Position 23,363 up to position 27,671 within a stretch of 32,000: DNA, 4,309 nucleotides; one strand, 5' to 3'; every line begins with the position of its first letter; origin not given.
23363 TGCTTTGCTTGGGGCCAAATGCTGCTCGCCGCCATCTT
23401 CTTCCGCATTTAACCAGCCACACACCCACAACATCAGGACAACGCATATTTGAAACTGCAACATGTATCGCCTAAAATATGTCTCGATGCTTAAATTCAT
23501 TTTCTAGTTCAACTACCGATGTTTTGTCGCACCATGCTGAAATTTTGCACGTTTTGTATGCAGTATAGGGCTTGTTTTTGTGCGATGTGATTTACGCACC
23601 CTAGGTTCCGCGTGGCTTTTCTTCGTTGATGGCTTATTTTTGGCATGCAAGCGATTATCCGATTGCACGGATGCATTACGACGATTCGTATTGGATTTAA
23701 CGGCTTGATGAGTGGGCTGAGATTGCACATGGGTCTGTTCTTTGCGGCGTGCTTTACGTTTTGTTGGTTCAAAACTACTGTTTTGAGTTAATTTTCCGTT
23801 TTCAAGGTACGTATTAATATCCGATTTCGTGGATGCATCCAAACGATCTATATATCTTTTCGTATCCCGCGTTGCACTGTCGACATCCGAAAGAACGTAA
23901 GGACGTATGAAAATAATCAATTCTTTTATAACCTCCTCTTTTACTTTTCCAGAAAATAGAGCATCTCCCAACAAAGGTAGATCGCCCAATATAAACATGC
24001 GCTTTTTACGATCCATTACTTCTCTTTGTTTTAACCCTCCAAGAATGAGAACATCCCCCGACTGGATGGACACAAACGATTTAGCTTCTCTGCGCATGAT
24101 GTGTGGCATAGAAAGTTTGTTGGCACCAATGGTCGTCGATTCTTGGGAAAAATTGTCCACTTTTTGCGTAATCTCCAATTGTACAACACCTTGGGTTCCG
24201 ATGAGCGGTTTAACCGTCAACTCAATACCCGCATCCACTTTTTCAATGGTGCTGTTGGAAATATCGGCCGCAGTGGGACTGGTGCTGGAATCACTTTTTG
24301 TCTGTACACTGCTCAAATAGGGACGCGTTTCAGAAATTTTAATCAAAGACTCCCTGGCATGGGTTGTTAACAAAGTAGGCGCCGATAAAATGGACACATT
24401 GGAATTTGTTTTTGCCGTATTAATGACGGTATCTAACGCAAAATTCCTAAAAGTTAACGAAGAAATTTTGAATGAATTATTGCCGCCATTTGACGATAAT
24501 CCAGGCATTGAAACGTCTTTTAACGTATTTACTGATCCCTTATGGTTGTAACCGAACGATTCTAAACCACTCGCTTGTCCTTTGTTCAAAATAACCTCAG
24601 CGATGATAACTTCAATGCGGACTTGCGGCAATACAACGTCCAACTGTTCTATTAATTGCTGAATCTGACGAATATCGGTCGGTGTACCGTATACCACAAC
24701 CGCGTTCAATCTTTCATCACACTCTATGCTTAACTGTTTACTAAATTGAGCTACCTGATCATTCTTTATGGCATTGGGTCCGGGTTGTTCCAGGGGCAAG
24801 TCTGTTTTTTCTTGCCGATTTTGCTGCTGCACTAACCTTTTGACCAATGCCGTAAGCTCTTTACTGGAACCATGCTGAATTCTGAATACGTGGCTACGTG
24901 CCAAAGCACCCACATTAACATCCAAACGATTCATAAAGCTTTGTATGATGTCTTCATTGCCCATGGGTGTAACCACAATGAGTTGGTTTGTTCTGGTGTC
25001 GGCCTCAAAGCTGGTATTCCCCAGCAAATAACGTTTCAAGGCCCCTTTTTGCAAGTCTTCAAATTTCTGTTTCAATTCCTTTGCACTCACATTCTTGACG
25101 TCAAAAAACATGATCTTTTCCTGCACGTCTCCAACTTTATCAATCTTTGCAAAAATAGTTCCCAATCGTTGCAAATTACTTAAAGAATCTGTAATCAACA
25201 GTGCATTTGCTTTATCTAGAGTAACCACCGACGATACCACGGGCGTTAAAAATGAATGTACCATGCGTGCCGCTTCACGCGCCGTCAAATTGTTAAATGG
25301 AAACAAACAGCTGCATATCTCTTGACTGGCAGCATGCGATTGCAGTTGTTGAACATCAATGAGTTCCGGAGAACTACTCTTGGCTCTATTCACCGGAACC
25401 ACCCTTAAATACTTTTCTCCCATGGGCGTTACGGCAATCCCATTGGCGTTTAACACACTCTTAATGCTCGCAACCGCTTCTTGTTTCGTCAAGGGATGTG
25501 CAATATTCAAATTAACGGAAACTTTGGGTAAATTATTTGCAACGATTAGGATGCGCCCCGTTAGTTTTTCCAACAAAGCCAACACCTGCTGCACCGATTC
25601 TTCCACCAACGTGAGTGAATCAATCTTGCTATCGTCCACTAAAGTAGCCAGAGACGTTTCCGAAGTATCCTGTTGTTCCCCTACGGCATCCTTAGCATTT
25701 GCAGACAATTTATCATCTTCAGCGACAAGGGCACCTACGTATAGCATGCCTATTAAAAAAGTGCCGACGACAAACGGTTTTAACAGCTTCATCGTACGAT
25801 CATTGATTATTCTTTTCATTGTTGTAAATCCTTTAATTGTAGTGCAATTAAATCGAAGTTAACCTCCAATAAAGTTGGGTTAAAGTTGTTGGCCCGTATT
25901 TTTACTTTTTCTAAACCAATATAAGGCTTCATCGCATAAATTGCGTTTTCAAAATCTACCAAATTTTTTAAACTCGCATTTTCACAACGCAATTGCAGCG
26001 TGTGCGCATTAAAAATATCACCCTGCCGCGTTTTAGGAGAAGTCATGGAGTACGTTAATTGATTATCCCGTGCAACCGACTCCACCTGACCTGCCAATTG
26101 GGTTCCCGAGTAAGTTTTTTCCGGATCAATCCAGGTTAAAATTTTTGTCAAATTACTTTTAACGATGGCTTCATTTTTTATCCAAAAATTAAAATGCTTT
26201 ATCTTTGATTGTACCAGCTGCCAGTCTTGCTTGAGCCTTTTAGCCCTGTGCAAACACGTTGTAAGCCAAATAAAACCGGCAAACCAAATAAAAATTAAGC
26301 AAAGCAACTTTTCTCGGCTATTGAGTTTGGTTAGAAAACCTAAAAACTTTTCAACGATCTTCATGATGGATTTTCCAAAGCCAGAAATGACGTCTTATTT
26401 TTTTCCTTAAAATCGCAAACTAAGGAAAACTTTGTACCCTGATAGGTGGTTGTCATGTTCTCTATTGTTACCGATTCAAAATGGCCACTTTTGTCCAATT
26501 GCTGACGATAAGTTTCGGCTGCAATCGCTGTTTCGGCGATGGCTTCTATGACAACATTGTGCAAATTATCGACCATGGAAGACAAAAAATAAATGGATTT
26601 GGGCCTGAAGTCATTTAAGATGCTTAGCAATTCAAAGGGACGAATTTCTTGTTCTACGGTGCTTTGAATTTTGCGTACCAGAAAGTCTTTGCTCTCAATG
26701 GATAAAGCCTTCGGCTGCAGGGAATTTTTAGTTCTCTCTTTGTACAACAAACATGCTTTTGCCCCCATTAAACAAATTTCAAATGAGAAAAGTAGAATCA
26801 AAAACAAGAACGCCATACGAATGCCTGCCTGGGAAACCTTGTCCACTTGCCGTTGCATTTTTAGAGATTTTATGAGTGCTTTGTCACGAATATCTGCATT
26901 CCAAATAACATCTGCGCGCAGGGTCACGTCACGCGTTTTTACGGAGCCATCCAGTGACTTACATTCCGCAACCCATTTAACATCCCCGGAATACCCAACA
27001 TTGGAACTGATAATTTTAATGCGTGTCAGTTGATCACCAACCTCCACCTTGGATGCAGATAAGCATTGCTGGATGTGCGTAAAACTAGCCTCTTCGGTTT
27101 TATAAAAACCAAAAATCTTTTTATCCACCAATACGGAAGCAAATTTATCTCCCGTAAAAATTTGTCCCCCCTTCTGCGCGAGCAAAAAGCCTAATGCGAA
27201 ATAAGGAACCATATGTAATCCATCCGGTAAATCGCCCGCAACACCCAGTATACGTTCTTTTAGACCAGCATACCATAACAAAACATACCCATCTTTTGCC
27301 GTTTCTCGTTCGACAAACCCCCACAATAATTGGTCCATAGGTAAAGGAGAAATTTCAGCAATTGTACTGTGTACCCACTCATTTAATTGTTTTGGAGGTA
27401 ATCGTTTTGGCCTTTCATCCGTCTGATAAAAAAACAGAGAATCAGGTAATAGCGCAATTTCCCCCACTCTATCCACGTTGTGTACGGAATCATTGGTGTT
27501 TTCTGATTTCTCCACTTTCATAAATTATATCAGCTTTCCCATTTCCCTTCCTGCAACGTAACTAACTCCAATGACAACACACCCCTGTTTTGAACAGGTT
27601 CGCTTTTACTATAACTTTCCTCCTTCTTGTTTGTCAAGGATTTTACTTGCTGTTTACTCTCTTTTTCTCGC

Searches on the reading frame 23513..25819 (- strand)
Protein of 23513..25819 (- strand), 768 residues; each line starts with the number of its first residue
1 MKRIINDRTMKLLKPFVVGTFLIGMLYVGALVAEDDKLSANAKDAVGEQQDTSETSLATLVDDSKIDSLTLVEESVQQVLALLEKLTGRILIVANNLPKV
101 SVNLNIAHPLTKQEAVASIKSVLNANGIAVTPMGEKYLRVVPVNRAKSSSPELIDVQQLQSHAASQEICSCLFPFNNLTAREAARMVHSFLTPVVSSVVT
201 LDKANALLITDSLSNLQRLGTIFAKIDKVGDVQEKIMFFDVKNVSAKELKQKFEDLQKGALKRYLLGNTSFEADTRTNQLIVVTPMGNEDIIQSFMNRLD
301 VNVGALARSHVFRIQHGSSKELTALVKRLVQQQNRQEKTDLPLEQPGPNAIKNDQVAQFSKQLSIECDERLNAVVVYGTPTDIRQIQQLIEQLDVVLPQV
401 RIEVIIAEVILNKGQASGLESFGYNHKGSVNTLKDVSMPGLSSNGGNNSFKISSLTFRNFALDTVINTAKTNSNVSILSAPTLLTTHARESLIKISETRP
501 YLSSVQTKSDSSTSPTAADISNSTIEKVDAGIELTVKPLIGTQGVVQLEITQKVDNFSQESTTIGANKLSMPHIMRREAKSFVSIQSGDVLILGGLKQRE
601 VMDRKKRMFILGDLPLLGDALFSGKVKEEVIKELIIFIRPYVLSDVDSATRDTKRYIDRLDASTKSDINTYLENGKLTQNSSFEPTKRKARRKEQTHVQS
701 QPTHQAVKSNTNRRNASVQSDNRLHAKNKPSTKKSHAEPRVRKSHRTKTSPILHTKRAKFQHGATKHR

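Call 53: search_protein_families(library=pfam, proteins=[window:23513-25819:-], max_evalue=0.001)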
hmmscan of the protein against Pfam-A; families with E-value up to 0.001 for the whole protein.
window:23513-25819:- (768 aa): 3 families
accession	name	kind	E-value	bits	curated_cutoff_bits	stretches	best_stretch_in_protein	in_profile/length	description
PF00263.26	Secretin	-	2.5e-31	109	27.5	1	470-643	3-168/169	Bacterial type II and III secretion system protein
PF03958.22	Secretin_N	-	6.3e-25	87.6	28.2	2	310-396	2-66/69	Bacterial type II/III secretion system short domain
PF21305.2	type_II_gspD_N0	-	4e-05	23.8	27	1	73-140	5-71/71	GspD-like, N0 domain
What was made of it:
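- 19990..31434 (-): Context: a type II secretion / type IV pilus-like cluster with GspF, GspE and secretin homologues, a weak PilN-like match below the Pfam cut-off, and three short-leader pseudopilins. It is the likely assembly machinery for the pilin-like family. Pfam hits in call 53.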

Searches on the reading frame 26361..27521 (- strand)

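Call 53: search_protein_families(library=pfam, proteins=[window:26361-27521:-], max_evalue=0.001)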
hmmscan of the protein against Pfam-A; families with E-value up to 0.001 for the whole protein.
window:26361-27521:- (386 aa): 1 family
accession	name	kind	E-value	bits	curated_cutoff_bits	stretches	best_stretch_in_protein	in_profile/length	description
PF05137.18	PilN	-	0.00072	20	22.8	0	299-370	3-77/78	Fimbrial assembly protein (PilN)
